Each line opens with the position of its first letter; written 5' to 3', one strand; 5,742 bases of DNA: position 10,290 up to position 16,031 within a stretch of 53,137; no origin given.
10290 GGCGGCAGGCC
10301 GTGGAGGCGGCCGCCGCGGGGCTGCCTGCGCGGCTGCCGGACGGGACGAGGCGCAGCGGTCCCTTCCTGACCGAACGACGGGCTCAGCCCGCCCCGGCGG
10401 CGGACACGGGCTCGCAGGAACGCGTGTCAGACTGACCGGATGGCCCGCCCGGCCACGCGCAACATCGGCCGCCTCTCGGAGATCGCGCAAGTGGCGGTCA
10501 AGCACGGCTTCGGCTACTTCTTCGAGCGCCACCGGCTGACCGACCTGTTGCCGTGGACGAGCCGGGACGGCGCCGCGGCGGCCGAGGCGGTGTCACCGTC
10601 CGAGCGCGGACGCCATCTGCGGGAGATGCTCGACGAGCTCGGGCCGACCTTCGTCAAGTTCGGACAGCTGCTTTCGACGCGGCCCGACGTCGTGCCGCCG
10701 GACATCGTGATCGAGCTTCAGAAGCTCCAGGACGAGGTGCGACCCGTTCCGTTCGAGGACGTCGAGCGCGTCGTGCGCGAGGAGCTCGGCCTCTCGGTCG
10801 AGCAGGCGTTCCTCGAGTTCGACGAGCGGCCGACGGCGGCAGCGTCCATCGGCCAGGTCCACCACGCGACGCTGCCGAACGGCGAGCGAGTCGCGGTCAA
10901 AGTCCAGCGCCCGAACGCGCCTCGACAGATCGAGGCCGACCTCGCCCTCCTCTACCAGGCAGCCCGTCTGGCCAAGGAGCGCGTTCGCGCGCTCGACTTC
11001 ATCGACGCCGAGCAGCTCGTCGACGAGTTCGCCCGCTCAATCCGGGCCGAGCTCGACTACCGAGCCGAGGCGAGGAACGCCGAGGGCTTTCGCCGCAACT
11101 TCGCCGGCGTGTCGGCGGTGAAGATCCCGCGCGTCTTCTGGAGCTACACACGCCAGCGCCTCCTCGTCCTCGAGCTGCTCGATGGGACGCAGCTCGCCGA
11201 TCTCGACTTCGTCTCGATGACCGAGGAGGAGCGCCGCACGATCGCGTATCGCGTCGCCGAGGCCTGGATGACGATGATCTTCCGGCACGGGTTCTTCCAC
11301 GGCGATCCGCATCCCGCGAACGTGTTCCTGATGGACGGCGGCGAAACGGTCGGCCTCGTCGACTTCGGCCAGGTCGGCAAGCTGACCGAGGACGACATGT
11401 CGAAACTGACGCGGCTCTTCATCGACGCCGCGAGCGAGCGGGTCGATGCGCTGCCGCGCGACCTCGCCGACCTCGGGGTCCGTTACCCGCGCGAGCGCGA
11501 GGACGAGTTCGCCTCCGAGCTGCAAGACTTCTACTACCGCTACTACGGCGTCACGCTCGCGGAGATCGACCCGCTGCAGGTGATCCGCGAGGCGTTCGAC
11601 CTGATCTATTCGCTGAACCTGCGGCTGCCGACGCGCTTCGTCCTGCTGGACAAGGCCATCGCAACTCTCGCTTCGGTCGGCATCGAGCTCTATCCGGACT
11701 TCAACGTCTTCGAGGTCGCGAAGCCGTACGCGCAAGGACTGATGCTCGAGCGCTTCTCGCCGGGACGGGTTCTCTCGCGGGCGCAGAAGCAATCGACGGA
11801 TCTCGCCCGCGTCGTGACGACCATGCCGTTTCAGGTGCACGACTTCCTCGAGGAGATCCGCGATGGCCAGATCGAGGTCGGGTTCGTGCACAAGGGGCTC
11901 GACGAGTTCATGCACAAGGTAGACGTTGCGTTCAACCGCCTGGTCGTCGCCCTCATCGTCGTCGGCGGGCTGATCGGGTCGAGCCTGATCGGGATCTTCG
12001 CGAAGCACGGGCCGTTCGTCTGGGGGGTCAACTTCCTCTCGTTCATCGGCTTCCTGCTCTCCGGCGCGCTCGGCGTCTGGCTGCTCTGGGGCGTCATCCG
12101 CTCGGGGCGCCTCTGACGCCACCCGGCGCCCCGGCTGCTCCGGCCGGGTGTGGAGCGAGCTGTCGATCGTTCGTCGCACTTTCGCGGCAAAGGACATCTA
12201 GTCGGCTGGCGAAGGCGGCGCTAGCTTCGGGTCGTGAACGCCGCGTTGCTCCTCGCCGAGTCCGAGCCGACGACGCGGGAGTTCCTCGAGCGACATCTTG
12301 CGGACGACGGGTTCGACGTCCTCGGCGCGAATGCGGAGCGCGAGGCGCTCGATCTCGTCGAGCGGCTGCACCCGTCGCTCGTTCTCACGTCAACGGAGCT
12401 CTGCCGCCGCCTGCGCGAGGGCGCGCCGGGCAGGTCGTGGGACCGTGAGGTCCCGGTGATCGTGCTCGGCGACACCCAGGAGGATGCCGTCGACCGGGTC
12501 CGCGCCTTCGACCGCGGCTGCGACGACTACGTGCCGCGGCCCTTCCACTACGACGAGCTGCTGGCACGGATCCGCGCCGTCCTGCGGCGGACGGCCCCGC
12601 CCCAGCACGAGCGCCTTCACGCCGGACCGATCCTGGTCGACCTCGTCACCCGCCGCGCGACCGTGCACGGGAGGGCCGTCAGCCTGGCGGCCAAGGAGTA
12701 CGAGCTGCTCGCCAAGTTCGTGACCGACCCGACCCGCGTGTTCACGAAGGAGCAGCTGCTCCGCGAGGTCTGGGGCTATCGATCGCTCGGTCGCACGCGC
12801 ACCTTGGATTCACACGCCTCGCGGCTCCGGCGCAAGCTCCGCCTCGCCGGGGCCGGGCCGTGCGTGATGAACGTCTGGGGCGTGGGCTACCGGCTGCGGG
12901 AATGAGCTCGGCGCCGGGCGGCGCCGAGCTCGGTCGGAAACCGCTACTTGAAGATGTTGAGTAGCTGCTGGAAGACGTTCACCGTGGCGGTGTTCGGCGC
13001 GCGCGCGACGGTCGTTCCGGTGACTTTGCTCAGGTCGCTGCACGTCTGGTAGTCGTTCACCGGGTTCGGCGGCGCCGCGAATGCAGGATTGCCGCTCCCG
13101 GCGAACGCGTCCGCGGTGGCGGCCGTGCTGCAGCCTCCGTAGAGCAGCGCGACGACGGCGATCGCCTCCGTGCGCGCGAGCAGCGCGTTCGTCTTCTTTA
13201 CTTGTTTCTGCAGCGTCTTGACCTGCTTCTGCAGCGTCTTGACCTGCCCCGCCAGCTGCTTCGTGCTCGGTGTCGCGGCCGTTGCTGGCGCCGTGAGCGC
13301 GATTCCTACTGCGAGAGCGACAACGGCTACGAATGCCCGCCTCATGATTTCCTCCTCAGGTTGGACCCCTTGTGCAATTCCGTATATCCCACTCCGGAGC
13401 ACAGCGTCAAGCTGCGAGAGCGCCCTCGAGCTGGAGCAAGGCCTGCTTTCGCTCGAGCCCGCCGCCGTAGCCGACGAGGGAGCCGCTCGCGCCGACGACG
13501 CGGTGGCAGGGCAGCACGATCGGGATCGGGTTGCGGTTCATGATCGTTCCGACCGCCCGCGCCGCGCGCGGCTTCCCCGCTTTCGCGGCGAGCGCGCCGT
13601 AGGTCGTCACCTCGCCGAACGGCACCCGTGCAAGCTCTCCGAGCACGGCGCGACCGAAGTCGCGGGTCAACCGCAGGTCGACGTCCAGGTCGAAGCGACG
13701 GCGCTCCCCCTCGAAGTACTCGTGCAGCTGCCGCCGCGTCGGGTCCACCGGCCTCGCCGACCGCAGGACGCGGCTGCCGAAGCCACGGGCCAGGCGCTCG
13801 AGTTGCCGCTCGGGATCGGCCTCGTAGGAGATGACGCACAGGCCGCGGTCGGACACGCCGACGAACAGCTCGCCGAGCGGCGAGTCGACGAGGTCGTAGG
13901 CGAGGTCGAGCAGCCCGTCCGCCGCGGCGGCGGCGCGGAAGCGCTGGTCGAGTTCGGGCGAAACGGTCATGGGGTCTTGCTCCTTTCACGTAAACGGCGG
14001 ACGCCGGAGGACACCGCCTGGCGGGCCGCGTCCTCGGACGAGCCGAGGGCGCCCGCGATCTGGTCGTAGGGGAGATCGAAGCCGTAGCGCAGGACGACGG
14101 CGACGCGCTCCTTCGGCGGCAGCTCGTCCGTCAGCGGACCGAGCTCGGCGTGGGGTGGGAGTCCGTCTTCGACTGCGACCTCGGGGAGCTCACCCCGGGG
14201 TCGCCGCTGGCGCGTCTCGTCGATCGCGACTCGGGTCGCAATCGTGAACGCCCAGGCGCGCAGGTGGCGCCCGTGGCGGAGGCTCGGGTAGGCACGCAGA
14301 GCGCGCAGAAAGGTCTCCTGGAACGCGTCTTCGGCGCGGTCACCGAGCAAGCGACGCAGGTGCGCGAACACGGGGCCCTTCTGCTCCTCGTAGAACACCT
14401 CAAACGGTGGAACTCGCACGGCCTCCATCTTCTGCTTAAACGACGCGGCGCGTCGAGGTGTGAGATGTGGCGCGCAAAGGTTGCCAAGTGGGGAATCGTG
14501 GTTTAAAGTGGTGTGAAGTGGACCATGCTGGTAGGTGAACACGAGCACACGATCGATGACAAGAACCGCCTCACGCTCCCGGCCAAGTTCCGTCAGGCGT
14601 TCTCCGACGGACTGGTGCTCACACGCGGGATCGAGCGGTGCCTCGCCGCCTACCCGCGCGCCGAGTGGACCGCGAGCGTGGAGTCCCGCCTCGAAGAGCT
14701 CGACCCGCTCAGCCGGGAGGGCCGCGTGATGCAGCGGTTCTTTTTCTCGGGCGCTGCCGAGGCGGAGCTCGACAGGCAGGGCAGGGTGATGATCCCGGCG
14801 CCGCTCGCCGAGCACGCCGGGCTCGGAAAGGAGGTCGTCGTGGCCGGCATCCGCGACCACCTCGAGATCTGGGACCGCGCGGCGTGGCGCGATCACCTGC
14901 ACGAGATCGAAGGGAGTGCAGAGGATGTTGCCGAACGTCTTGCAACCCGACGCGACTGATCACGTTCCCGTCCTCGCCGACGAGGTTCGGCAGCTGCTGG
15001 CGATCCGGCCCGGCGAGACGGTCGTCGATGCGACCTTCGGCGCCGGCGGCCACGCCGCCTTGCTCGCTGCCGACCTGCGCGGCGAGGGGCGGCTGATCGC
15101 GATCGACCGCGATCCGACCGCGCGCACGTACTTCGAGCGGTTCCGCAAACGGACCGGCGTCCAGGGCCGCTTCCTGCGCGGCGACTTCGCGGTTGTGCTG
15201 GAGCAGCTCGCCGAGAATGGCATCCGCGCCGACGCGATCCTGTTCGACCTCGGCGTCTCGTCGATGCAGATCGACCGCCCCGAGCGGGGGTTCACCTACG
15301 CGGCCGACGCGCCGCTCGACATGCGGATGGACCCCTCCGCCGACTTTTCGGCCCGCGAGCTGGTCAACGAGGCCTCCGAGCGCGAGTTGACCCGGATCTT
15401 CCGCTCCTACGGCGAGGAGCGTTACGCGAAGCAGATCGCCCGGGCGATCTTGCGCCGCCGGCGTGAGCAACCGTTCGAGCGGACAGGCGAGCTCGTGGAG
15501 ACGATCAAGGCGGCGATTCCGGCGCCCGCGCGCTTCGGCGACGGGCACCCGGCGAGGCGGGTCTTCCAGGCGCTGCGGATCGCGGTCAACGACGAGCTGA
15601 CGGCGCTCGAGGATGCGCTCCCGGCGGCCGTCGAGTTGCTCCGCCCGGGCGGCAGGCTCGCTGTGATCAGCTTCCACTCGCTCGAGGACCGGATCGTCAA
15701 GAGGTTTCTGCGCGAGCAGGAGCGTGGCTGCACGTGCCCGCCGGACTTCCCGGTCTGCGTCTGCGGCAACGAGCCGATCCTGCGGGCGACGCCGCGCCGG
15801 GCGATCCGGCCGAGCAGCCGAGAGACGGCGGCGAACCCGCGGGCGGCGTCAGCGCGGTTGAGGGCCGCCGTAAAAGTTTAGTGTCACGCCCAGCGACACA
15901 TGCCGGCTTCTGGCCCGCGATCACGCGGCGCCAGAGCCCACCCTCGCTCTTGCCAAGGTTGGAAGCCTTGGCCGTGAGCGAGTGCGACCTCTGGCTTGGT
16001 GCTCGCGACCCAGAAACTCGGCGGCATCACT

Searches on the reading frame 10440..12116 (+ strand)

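Call 72: search_protein_families(library=pfam, proteins=[window:10440-12116:+], max_evalue=0.00001)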
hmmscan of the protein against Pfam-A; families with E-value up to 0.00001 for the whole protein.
window:10440-12116:+ (558 aa): 2 families
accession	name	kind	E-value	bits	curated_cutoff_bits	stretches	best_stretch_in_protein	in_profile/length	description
PF03109.22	ABC1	-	4.5e-73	245.8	22.9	1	95-332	1-234/244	ABC1 atypical kinase-like domain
PF00069.31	Pkinase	-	1.9e-07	31.2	31.7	1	234-319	67-152/263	Protein kinase domain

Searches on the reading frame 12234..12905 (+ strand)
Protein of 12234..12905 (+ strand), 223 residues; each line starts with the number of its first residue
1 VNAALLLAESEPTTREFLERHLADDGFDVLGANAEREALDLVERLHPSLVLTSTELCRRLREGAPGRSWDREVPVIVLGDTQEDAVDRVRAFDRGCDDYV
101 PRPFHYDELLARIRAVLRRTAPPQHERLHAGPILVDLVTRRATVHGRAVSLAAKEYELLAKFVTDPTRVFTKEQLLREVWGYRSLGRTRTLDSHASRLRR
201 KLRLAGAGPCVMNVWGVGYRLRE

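Call 73: search_protein_families(library=pfam, proteins=[window:12234-12905:+], max_evalue=0.00001)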
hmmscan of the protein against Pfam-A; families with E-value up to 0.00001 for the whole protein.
window:12234-12905:+ (223 aa): 2 families
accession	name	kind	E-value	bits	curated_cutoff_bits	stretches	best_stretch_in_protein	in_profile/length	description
PF00486.34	Trans_reg_C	-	6.2e-23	81.1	26.2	1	146-221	1-77/77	Transcriptional regulatory protein, C terminal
PF00072.30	Response_reg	-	8.3e-10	39.3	30.2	1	6-114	2-111/111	Response regulator receiver domain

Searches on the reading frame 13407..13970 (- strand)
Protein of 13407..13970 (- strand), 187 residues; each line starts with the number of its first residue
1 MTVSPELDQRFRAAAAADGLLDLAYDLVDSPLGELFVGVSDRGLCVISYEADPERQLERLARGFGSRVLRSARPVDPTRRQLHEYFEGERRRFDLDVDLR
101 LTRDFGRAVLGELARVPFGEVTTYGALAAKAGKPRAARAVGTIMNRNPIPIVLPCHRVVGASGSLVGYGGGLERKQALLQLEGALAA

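Call 73: search_protein_families(library=pfam, proteins=[window:13407-13970:-], max_evalue=0.00001)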
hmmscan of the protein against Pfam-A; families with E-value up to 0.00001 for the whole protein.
window:13407-13970:- (187 aa): 2 families
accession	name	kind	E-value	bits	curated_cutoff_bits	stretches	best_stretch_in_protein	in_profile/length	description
PF01035.26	DNA_binding_1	-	7.2e-33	112.7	27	1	104-184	1-81/81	6-O-methylguanine DNA methyltransferase, DNA binding domain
PF02870.21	Methyltransf_1N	-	2.9e-08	34.6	21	1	24-99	2-71/71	6-O-methylguanine DNA methyltransferase, ribonuclease-like domain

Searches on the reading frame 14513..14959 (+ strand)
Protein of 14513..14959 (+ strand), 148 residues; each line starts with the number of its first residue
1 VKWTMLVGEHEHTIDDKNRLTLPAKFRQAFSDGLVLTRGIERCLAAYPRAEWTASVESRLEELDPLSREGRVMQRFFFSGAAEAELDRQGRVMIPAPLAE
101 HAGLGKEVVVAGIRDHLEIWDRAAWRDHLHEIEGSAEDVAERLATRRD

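Call 73: search_protein_families(library=pfam, proteins=[window:14513-14959:+], max_evalue=0.00001)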
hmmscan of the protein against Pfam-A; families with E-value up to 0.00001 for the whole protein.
window:14513-14959:+ (148 aa): 1 family
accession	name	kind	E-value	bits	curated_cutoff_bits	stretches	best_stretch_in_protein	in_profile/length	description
PF02381.23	MraZ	-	7.4e-39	132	23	2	77-146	1-71/72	MraZ protein, putative antitoxin-like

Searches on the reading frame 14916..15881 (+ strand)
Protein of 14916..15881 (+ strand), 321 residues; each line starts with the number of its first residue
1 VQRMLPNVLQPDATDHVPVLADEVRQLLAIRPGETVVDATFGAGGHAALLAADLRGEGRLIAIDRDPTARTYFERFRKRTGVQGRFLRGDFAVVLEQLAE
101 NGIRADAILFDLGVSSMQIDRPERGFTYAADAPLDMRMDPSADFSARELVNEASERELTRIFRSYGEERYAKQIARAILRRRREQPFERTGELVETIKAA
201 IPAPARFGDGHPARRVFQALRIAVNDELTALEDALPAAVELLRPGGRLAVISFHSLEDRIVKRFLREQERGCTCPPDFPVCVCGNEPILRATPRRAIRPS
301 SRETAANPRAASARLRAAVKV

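Call 73: search_protein_families(library=pfam, proteins=[window:14916-15881:+], max_evalue=0.00001)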
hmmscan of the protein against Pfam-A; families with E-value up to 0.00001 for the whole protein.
window:14916-15881:+ (321 aa): 1 family
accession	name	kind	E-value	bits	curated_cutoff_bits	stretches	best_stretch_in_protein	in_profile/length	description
PF01795.25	Methyltransf_5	-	1.5e-108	363.4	27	1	15-320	3-308/309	MraW methylase family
